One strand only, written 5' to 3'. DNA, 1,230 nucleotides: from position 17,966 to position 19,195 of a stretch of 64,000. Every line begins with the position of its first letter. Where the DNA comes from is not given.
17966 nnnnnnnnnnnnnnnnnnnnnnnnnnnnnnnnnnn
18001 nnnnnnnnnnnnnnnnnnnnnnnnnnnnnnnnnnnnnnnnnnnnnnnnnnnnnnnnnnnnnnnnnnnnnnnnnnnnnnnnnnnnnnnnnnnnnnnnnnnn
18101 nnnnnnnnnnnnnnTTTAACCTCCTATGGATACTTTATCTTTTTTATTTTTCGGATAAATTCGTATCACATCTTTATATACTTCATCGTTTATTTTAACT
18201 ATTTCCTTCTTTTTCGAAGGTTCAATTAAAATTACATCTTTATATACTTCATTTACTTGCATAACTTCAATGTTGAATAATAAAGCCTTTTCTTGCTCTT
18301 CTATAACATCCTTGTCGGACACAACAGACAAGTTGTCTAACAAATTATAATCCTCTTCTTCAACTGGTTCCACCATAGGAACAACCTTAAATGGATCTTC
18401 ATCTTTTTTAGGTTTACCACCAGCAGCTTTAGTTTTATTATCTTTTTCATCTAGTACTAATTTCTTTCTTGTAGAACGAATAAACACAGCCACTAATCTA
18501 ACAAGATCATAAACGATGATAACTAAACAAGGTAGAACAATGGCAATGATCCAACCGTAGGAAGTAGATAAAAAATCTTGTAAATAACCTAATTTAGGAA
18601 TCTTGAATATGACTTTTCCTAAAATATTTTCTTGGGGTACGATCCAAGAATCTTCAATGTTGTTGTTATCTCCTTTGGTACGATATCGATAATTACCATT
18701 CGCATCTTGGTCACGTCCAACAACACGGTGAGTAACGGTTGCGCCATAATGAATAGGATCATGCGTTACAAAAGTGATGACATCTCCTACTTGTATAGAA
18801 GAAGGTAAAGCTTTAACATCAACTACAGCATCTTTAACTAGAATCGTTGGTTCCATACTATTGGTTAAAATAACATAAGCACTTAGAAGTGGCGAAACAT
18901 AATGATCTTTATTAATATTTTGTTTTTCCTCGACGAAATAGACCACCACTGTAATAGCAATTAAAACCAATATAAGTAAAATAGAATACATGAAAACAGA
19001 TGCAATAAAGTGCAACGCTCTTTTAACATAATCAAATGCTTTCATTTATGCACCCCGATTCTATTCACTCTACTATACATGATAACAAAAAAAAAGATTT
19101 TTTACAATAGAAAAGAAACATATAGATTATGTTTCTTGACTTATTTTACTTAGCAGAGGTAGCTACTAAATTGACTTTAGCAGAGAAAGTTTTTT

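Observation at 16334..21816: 5.5-kb SipW signal-peptidase cluster with four paralogous secreted proteins inserted between yabE-like gene and rsmA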

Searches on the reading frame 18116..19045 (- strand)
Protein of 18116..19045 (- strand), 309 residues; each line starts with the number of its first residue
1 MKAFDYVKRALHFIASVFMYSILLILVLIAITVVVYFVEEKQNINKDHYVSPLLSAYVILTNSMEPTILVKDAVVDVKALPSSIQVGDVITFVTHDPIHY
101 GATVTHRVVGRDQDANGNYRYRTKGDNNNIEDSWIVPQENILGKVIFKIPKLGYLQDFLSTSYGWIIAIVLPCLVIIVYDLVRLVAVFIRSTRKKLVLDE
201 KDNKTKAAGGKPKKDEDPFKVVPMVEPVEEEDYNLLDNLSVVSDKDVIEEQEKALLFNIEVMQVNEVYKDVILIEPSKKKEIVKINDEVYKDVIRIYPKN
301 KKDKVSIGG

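Call 3: search_protein_families(library=pfam, proteins=[window:18116-19045:-], max_evalue=1)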
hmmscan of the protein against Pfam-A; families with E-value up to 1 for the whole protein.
window:18116-19045:- (309 aa): 6 families
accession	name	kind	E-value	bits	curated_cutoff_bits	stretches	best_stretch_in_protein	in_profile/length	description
PF10502.14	Peptidase_S26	-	0.00055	20.4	22.9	1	53-110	22-79/168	Signal peptidase, peptidase S26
PF24871.1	Piezo_TM1-24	-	0.042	12.7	28.8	1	11-195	32-214/682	Piezo TM1-24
PF15102.11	TMEM154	-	0.047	14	30.3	0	11-40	61-91/153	TMEM154 protein family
PF14068.11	YuiB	-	0.16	13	27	0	163-192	26-55/101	Putative membrane protein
PF19167.5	DUF5849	-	0.25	11.5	26.9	0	22-53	8-39/200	Family of unknown function (DUF5849)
PF05568.16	ASFV_J13L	-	0.97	9.6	23.6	0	15-37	27-51/189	African swine fever virus J13L protein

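Call 4: search_protein_families(library=ncbifam, proteins=[window:18116-19045:-], max_evalue=1)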
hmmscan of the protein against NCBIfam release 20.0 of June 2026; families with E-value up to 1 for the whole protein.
window:18116-19045:- (309 aa): 6 families
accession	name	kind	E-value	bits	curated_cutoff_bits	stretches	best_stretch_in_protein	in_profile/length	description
TIGR02228.1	sigpep_I_arch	equivalog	2.2e-27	95.8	51.85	1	22-182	6-156/158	signal peptidase I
NF046067.1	SigPepSipWBacil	equivalog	3.3e-22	79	190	1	22-204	10-185/189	signal peptidase I SipW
TIGR02227.1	sigpep_I_bact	equivalog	0.00047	20.1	47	1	54-114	20-80/162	signal peptidase I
TIGR04408.1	LptG_lptG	equivalog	0.047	12.3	240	1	12-61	5-54/351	LPS export ABC transporter permease LptG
NF033218.1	anchor_AmaP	equivalog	0.065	13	55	1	154-204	36-86/166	alkaline shock response membrane anchor protein AmaP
NF003751.0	PRK05346.2-2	equivalog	0.1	11.7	630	1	34-98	131-192/320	Na(+)-translocating NADH-quinone reductase subunit C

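Call 56: list_cluster_members(proteins=[P0001, P0262, window:18116-19045:-])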
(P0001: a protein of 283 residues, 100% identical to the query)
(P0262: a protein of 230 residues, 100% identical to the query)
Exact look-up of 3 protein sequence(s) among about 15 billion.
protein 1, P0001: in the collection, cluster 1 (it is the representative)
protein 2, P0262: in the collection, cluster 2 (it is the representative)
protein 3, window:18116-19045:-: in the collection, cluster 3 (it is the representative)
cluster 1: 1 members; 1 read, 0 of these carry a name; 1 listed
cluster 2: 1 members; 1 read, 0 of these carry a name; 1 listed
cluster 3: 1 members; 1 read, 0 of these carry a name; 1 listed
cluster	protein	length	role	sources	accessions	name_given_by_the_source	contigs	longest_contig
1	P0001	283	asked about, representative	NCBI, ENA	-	-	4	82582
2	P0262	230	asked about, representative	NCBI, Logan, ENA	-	-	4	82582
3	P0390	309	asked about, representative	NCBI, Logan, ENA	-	-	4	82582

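Call 72: search_protein_families(library=phrogs, proteins=[window:18116-19045:-], max_evalue=0.01)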
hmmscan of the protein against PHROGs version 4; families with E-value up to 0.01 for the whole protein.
window:18116-19045:- (309 aa): 0 families

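Call 73: search_protein_families(library=padloc, proteins=[window:18116-19045:-], max_evalue=0.01)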
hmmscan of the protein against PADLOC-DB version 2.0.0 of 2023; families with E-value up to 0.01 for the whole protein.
window:18116-19045:- (309 aa): 0 families
